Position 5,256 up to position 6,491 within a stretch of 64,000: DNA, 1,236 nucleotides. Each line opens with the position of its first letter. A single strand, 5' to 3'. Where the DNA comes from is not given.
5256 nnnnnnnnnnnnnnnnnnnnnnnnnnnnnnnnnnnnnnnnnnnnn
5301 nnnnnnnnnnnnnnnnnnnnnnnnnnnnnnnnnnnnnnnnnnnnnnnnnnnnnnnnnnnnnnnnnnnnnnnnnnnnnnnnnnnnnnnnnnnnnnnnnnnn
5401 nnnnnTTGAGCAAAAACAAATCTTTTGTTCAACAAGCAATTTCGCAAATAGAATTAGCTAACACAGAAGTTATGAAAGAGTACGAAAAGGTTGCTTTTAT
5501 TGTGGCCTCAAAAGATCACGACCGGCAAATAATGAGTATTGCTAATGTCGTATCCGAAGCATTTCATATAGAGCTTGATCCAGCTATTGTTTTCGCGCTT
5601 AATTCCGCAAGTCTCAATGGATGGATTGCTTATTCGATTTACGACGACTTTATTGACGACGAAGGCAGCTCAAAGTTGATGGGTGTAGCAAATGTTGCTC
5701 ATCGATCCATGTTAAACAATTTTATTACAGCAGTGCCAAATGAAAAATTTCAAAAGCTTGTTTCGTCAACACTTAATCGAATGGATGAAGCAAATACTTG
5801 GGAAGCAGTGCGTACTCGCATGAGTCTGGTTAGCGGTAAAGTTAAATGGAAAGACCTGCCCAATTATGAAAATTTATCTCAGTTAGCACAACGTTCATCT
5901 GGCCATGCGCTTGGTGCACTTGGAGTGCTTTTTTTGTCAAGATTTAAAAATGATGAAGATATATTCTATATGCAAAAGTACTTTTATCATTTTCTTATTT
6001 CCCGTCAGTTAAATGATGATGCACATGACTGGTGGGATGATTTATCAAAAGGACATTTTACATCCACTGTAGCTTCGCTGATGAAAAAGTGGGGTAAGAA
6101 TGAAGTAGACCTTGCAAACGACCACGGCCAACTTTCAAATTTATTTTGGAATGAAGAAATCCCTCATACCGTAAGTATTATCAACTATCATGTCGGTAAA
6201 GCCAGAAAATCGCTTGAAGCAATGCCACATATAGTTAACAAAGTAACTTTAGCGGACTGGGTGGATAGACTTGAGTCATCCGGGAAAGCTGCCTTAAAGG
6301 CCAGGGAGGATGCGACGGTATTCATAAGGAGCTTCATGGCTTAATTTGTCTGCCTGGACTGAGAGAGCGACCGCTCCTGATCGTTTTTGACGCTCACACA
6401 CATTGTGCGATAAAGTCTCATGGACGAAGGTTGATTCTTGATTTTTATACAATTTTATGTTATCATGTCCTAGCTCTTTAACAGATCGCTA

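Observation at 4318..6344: AT-rich island encoding a two-domain terpenoid-synthase-like protein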

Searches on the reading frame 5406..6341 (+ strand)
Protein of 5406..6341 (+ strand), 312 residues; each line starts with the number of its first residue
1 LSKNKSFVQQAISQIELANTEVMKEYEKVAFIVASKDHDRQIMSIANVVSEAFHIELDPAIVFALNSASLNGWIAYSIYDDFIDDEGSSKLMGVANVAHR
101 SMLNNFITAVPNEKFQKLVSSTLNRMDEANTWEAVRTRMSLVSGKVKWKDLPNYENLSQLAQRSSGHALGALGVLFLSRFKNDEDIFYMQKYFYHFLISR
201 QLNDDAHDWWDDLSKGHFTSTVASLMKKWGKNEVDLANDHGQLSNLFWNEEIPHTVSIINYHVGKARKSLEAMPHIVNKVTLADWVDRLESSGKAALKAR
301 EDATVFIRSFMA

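Call 50: predict_structure(alignment_id=A2)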
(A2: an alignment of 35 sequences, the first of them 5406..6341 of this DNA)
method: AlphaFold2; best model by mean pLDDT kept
length: 312 residues; sequences in the alignment: 35
mean_pLDDT: 93.9   pTM: 0.91
mean pLDDT of the five models: 93.9, 93.9, 93.8, 93.1, 92.5
residues with pLDDT >= 90: 269; 70-90: 37; 50-70: 6; < 50: 0
segments of 3 or more residues with pLDDT < 50: none
pLDDT, mean of each block of 10 residues (from residue 1): 80 86 95 90 94 96 97 95 89 96 97 96 94 91 94 92 95 91 90 98 97 96 98 97 96 98 99 96 97 96 88 81
secondary structure, 60 per line:
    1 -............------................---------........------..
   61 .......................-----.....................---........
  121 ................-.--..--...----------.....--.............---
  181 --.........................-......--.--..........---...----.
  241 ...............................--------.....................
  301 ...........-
elements in order: H2-13 H20-35 H45-52 H59-83 H89-109 H113-136 E145-147 H158-162 H165-177 H183-207 H209-214 H220-229 E233-235 H240-271 H280-311

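Call 53: fold_search(model_id=the predicted structure, library=pdb)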
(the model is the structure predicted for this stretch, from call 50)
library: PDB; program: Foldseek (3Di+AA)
matches with E <= 10: 613; with E <= 0.001: 107
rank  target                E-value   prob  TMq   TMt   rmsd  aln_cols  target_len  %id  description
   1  9a4c_B                9.9e-06  1.00  0.71  0.65   3.8       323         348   13  Integrative model of ACP-HEPS2 by crosslinking MS and deep learning (released 2024-09-18)
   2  3aqb_B                2.0e-05  1.00  0.66  0.65   5.0       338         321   13  M. luteus B-P 26 heterodimeric hexaprenyl diphosphate synthase in complex with magnesium (released 2010-11-10)
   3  3mav_D                2.8e-05  1.00  0.64  0.57   6.4       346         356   12  Crystal structure of Plasmodium vivax putative farnesyl pyrophosphate synthase (Pv092040) (released 2010-04-14)
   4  3ph7_A                6.0e-05  1.00  0.64  0.58   6.3       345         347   13  Crystal structure of Plasmodium vivax putative polyprenyl pyrophosphate synthase in complex with geranylgeranyl diphos (released 2010-11-17)
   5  5hn9_A                6.0e-05  1.00  0.62  0.56   6.9       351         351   13  Crystal structure of Plasmodium vivax geranylgeranylpyrophosphate synthase complexed with BPH-1186 (released 2016-09-07)
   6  6n7z                  6.3e-05  1.00  0.66  0.62   5.6       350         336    9  Crystal structure of human FPPS in complex with an allosteric inhibitor YF-02037 (released 2019-11-06)
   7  3aqb_D                6.8e-05  1.00  0.67  0.65   4.9       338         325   12  M. luteus B-P 26 heterodimeric hexaprenyl diphosphate synthase in complex with magnesium (released 2010-11-10)
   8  4p0x                  8.5e-05  1.00  0.70  0.66   5.1       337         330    9  Human farnesyl diphosphate synthase in complex with Taxodione (released 2014-07-02)
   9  4xqs                  8.5e-05  1.00  0.69  0.65   4.8       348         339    9  Crystal structure of human FPPS in complex with one magnesium ion (released 2016-01-20)
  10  5hn7_E                9.3e-05  1.00  0.63  0.56   6.7       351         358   13  Crystal structure of Plasmodium vivax geranylgeranylpyrophosphate synthase complexed with BPH-1158 (released 2016-09-07)
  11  3cc9_B                9.7e-05  1.00  0.62  0.55   6.9       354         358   13  Crystal structure of Plasmodium vivax putative polyprenyl pyrophosphate synthase in complex with geranylgeranyl diphos (released 2008-03-25)
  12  4jyx_H                1.1e-04  1.00  0.69  0.68   4.6       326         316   13  Crystal structure of polyprenyl synthase PATL_3739 (TARGET EFI-509195) FROM PSEUDOALTEROMONAS ATLANTICA, COMPLEX WITH  (released 2013-04-10)
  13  4jyx_A                1.1e-04  1.00  0.72  0.71   4.5       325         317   13  Crystal structure of polyprenyl synthase PATL_3739 (TARGET EFI-509195) FROM PSEUDOALTEROMONAS ATLANTICA, COMPLEX WITH  (released 2013-04-10)
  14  3mav_C                1.1e-04  1.00  0.65  0.59   6.4       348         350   12  Crystal structure of Plasmodium vivax putative farnesyl pyrophosphate synthase (Pv092040) (released 2010-04-14)
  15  3ez3_B                1.2e-04  1.00  0.66  0.59   6.3       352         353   12  Crystal Structure of Plasmodium vivax geranylgeranylpyrophosphate synthase PVX_092040 with zoledronate and IPP bound (released 2008-12-02)
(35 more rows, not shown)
